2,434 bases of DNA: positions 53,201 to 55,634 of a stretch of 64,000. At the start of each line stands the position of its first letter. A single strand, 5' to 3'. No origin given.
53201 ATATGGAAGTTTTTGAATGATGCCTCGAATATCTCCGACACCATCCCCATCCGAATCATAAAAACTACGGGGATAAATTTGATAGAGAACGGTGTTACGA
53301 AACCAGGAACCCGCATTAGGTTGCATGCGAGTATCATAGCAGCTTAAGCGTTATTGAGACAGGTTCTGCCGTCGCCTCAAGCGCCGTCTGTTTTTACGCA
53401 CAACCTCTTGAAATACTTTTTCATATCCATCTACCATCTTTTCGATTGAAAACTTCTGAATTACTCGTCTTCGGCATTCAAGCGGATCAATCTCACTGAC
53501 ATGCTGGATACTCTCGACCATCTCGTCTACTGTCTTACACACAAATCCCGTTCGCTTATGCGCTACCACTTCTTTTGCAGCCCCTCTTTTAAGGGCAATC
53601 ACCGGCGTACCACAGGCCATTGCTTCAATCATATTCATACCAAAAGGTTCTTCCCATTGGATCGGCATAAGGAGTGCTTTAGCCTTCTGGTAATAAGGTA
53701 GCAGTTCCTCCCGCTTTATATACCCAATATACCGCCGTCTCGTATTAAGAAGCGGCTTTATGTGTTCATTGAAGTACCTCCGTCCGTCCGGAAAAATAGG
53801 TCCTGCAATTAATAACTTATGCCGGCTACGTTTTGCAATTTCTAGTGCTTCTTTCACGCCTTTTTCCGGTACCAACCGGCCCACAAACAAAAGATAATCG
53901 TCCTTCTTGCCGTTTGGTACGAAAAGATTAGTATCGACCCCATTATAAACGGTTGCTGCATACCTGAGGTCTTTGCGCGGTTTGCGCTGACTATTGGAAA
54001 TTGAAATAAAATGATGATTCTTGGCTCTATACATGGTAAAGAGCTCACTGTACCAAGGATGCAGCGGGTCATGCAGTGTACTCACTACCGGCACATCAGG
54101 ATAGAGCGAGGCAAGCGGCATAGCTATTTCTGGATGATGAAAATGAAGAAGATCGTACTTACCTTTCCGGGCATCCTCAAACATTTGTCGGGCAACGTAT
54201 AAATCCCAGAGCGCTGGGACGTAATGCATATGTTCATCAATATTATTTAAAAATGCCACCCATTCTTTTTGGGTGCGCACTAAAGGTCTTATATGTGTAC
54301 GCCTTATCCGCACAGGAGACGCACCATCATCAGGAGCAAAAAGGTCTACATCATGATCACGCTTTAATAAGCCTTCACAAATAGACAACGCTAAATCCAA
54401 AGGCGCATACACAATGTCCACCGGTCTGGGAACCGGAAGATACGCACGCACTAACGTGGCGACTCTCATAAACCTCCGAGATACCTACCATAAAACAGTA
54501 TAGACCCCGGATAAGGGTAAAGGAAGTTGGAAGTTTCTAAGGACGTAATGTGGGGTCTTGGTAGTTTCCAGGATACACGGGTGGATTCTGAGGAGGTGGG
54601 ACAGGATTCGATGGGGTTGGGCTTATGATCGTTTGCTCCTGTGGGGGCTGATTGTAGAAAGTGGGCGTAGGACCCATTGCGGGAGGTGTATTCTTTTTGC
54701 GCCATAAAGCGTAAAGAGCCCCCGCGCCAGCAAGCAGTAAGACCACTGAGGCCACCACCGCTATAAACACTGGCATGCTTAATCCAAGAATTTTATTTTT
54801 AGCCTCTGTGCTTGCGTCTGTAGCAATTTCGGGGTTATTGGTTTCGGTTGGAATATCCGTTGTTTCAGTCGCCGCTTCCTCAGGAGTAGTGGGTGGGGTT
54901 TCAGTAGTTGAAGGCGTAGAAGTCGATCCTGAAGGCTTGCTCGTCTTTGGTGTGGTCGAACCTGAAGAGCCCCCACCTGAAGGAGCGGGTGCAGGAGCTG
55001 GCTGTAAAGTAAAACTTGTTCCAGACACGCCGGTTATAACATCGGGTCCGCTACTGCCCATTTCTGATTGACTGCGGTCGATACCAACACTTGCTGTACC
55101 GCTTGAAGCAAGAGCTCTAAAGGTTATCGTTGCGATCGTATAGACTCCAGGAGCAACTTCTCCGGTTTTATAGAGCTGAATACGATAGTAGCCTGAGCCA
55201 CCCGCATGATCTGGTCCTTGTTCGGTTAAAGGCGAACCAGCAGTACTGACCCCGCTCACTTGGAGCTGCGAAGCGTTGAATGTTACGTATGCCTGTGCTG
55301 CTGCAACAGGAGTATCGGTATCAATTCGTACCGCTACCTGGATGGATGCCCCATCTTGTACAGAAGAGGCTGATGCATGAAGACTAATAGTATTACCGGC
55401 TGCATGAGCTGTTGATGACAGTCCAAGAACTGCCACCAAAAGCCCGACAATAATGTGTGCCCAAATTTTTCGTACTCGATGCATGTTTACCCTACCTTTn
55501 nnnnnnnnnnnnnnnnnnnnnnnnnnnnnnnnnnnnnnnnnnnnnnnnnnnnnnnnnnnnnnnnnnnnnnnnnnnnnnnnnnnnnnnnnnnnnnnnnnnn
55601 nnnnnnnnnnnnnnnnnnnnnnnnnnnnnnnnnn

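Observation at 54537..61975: Tandemly duplicated dockerin-cargo / cohesin-anchor gene pairs: a minimal membrane-anchored cohesin-dockerin display cassette in a reduced genome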

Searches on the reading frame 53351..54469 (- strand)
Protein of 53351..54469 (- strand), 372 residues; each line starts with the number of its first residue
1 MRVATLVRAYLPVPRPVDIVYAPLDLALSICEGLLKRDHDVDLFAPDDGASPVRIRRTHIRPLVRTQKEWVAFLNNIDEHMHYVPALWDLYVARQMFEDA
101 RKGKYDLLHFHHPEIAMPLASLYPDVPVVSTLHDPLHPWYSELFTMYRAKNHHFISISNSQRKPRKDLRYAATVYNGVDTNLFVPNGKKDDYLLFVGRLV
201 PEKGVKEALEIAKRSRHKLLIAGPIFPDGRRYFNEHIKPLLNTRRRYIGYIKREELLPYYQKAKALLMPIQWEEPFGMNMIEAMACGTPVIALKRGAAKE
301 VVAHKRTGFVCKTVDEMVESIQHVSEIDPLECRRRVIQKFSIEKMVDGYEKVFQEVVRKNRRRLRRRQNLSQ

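Call 84: search_protein_families(library=pfam, proteins=[window:53351-54469:-], max_evalue=0.00001)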
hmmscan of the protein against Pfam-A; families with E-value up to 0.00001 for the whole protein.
window:53351-54469:- (372 aa): 5 families
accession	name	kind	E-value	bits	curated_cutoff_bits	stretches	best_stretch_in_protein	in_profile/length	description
PF00534.26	Glycos_transf_1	-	6.7e-30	104.3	26.4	1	187-335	12-164/172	Glycosyl transferases group 1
PF13692.12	Glyco_trans_1_4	-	1.8e-23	83.8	27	1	192-324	3-139/142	Glycosyl transferases group 1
PF13439.12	Glyco_transf_4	-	2.5e-13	50.8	28.5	1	28-181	9-169/170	Glycosyltransferase Family 4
PF13579.12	Glyco_trans_4_4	-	1.7e-07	32.1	29.7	1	28-140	8-109/158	Glycosyl transferase 4-like domain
PF13524.12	Glyco_trans_1_2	-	4.5e-06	27.1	25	1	210-331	7-117/144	Glycosyl transferase-like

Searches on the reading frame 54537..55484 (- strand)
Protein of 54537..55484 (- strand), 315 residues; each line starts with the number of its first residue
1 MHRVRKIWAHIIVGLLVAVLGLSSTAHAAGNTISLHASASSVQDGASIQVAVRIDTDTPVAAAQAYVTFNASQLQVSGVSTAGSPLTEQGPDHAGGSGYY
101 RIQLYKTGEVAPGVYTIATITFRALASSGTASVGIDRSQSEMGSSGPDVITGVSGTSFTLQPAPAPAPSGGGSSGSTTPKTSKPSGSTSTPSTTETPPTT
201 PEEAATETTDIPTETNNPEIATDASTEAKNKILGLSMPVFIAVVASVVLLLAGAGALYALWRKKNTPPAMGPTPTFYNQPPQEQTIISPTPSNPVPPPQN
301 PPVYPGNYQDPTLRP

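Call 3: search_protein_families(library=pfam, proteins=[window:54537-55484:-], max_evalue=1)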
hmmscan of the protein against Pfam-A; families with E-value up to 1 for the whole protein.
window:54537-55484:- (315 aa): 4 families
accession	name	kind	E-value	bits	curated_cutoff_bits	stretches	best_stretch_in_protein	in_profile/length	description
PF00963.24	Cohesin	-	4.4e-06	27.4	24.1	1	39-152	7-130/139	Cohesin domain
PF14155.11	DUF4307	-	0.0024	18.2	27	1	5-68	5-67/111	Domain of unknown function (DUF4307)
PF15102.11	TMEM154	-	0.014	15.6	30.3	1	177-266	8-96/153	TMEM154 protein family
PF09534.15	Trp_oprn_chp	-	0.021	15.1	29.6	0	207-259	102-139/180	Tryptophan-associated transmembrane protein (Trp_oprn_chp)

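Call 4: search_protein_families(library=ncbifam, proteins=[window:54537-55484:-], max_evalue=1)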
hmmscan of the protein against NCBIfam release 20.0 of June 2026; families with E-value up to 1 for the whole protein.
window:54537-55484:- (315 aa): 2 families
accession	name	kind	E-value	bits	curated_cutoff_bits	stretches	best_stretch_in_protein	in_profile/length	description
NF002799.1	PRK02943.1-1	equivalog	0.016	15.3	100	1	5-49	12-56/169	secA translation cis-regulator SecM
TIGR04216.1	halo_surf_glyco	exception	0.59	8.3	400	1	192-260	718-781/784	HVO_2072 family ArtA-dependent S-layer glycoprotein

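Call 13: find_homologous_proteins(query=window:54537-55484:-)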
Query window:54537-55484:- (315 aa): 4 proteins with E <= 0.001 among 8000 candidates.
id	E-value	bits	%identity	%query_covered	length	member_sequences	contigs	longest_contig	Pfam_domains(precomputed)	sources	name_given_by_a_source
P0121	9.2e-196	667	100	100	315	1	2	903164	PF00963.25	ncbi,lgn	-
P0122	9.7e-43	165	41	76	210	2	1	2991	-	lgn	-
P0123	1.1e-16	79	34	51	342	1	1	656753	-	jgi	jgi:hypothetical protein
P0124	1.9e-8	52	26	41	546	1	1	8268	PF17210.10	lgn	-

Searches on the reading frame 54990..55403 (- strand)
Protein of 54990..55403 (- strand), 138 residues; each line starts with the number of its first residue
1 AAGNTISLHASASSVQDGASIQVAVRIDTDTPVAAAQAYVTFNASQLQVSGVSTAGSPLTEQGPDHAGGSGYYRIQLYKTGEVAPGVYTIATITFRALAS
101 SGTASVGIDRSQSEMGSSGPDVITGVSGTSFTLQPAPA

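Call 23: find_homologous_proteins(query=A1, max_evalue=0.01)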
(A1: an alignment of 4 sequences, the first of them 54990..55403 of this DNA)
Query A1 (4 sequences) (138 aa, profile of the alignment): 10 proteins with E <= 0.01 among 8000 candidates.
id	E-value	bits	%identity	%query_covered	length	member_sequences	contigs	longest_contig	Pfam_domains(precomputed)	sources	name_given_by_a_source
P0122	1.5e-58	215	56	99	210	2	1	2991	-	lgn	-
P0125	1.6e-10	59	33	96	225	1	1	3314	PF00963.25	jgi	jgi:hypothetical protein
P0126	6.8e-10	57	-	-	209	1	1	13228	PF00963.25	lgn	-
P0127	7.3e-9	54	43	36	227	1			PF00963.25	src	-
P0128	2.7e-8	52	31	56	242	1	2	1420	PF00963.25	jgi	-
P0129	4.6e-8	51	32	93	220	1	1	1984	PF00963.25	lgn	-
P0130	3.7e-7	48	33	68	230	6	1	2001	PF00963.25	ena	-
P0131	1.1e-6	47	67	15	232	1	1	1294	PF00963.25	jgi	jgi:hypothetical protein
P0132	4.1e-6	45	29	68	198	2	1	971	PF00963.25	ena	-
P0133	1.5e-3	37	27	96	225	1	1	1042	-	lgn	-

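Call 31: search_protein_representatives(alignment_id=A1)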
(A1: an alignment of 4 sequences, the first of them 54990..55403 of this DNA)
Query: 4 sequences, 133 profile positions. Proteins with E-value up to 0.001 (for the whole library): 3738; up to 1e-10: 721; up to 1e-30: 25. The best 150 are listed.
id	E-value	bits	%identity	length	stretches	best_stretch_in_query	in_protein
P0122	4.6e-59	214.5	-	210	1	1-133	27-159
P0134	7.1e-58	210.7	-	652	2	3-132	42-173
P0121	1.3e-57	209.8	-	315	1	1-133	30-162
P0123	1.5e-53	196.6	-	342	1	1-133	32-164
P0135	5.3e-51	188.4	-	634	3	2-131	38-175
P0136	1.2e-48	180.8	-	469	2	3-131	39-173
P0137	6.8e-46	171.9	-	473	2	3-132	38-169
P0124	1.5e-44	167.5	-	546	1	1-133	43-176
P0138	3.1e-44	166.5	-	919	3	3-129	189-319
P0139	2.6e-43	163.5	-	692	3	2-132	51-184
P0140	5.9e-43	162.4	-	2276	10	4-131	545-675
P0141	3.1e-41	156.8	-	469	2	4-132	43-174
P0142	5.9e-41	155.9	-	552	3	2-128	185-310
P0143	1.2e-40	154.9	-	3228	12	5-121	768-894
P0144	2.4e-38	147.5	-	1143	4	1-131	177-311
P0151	1.8e-31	125.2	-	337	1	2-132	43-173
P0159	1.6e-29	118.9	-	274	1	1-133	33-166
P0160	2.3e-29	118.4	-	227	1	2-133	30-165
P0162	2.6e-29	118.2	-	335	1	3-132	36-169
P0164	1.4e-28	115.8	-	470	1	1-132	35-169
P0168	2.0e-27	112.1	-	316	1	3-132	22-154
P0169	2.6e-27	111.7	-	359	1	1-133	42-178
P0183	5.0e-25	104.3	-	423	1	6-131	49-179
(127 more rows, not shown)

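Call 59: find_encoding_contigs(protein=P0151, flank=6000, max_places=3)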
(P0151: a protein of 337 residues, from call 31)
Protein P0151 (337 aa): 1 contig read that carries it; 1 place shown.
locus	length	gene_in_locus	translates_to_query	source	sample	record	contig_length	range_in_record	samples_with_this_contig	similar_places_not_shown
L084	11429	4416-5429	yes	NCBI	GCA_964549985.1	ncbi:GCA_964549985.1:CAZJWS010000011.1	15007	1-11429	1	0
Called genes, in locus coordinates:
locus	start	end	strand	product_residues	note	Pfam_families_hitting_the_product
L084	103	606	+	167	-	PF08719:NADAR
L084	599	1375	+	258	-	PF00398:RrnaAD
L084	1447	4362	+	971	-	-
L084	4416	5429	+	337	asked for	-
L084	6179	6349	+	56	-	-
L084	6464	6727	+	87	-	-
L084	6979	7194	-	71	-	-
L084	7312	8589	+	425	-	PF01204:Trehalase, PF22422:MGH1-like_GH, PF01204:Trehalase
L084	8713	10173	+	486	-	PF00133:tRNA-synt_1, PF01406:tRNA-synt_1e (weak), PF09334:tRNA-synt_1g, PF00133:tRNA-synt_1, PF01406:tRNA-synt_1e (weak)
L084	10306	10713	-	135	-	-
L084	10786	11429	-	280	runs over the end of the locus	PF00293:NUDIX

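Call 60: find_encoding_contigs(protein=P0125, flank=6000, max_places=3)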
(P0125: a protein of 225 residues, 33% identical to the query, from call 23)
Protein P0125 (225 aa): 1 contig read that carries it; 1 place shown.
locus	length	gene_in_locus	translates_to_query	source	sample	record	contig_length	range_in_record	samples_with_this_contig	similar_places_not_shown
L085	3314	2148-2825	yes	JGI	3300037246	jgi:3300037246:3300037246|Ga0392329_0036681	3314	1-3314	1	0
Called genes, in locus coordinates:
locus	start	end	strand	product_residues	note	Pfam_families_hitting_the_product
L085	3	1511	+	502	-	?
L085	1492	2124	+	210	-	PF00963:Cohesin (weak)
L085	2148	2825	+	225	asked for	PF00963:Cohesin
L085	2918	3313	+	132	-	?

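Call 61: find_encoding_contigs(protein=P0160, flank=6000, max_places=2)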
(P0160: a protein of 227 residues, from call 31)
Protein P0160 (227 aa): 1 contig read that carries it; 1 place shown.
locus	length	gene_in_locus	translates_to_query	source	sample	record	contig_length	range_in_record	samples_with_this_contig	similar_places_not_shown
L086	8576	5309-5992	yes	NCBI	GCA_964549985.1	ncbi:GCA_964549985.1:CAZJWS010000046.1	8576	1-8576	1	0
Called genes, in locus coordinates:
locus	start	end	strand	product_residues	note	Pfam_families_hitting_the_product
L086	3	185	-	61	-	?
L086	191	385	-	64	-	-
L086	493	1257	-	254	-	-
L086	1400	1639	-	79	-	-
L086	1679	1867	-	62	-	-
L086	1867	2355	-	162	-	PF01025:GrpE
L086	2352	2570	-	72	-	-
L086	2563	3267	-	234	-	PF03444:WHD_HrcA (faint), PF01628:HrcA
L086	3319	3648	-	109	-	-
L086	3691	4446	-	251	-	PF00625:Guanylate_kin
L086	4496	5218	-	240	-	PF00625:Guanylate_kin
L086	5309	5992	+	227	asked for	PF00963:Cohesin (weak)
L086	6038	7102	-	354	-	-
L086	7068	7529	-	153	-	-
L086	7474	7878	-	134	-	-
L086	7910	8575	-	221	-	?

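Call 62: find_encoding_contigs(protein=P0162, flank=6000, max_places=2)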
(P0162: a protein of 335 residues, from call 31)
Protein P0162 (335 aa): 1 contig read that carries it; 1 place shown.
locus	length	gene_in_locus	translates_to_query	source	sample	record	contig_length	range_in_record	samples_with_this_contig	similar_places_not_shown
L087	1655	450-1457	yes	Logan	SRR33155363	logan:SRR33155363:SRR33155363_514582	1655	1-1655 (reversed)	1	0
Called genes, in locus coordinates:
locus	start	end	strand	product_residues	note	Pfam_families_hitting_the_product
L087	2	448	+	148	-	?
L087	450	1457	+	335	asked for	PF00963:Cohesin (weak)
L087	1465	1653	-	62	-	?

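Call 66: list_cluster_members(proteins=[P0159, P0162, P0164, P0168, P0169, P0183, P0134, P0135, P0140, P0143])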
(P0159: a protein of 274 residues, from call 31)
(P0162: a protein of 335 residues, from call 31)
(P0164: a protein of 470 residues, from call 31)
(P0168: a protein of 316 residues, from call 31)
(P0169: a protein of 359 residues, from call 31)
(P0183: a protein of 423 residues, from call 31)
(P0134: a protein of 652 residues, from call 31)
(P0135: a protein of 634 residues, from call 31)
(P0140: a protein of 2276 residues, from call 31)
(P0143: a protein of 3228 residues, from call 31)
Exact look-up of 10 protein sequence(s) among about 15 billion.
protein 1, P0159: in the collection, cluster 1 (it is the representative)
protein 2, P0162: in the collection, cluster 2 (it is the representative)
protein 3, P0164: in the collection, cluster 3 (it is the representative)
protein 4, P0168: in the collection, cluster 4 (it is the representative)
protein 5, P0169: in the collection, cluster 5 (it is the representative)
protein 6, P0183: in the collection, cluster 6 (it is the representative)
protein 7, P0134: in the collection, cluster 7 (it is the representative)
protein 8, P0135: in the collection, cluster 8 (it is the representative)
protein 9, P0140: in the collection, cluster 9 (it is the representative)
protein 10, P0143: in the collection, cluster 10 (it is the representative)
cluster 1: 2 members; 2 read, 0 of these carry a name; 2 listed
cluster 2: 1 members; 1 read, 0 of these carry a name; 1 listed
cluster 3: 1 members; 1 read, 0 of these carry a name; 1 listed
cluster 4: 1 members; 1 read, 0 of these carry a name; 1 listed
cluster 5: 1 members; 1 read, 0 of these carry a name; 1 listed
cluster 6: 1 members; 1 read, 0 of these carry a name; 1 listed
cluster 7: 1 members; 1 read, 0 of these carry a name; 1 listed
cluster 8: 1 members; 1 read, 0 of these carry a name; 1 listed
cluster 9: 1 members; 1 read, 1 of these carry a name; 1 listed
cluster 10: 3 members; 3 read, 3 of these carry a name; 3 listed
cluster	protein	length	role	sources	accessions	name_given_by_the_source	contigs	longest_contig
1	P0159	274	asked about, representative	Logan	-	-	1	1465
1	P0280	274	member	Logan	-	-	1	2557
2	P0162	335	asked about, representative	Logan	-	-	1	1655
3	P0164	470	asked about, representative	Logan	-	-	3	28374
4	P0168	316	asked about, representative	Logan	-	-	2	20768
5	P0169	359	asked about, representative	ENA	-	-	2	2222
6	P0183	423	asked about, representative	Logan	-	-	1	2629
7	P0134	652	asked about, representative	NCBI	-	-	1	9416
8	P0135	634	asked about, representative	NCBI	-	-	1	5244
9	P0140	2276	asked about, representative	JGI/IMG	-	hypothetical protein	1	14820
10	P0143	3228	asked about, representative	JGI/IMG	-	gliding motility-associated-like protein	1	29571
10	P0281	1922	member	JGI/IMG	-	gliding motility-associated-like protein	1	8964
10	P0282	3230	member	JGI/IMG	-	gliding motility-associated-like protein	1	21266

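Call 91: find_related_loci(query=A1, collection=metagenome_contigs, flank=5000)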
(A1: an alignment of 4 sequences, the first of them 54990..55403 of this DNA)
Query A1 (138 aa) in metagenome_contigs; peptide patterns used: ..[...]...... (x = any residue, [..] = any of these).
158 stretches matched a pattern; 4 encode a relative of the query (tblastn E <= 1e-3); 4 distinct loci.
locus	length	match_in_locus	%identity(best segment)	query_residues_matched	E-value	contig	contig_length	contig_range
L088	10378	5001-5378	38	10-133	3e-13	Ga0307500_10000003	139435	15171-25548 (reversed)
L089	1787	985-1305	34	1-108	5e-11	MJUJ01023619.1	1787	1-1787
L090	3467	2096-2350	32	29-115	4e-7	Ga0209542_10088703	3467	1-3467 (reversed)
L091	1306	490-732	30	33-111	6e-6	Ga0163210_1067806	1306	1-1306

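Call 95: search_solved_structures(query=A1, max_evalue=1)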
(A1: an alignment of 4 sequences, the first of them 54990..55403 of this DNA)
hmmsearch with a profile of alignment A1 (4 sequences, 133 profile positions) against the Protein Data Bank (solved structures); distinct sequences matched with E-value up to 1: 14.
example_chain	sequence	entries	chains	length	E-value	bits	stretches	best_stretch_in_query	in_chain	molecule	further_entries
3l8q_A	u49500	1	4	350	0.012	18.9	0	67-111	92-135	Cellulosomal scaffoldin adaptor protein B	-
4u3s_A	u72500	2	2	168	0.029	17.7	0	5-61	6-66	Cellulosomal scaffoldin adaptor protein B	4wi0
5g5d_A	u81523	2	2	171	0.06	16.7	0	2-60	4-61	CELLULOSOME ANCHORING PROTEIN COHESIN REGION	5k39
9r7y_Aa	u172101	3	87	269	0.11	15.8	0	19-59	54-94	Genome polyprotein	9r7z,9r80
1zv9_A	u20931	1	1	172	0.21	14.9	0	67-111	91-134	Cellulosomal scaffoldin adaptor protein B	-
1qzn_A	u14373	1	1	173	0.22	14.9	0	67-111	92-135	cellulosomal scaffoldin adaptor protein B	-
3f2l_A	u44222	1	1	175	0.24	14.7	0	67-111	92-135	Cellulosomal scaffoldin adaptor protein B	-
3bwz_A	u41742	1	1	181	0.25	14.7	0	67-111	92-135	Cellulosomal scaffoldin adaptor protein B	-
9r81_Aa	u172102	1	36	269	0.31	14.3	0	24-56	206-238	Genome polyprotein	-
9r7v_Aa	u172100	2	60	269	0.31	14.3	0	24-56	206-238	Genome polyprotein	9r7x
9r7r_Aa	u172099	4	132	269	0.31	14.3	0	24-56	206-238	Capsid protein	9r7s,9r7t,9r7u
3r4d_B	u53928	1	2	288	0.35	14.2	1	50-119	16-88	Spike glycoprotein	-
3fnk_A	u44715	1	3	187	0.36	14.1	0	11-62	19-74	Cellulosomal scaffoldin adaptor protein B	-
9e7m_Ja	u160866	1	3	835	0.92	12.8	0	59-95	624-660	Tip attachment protein J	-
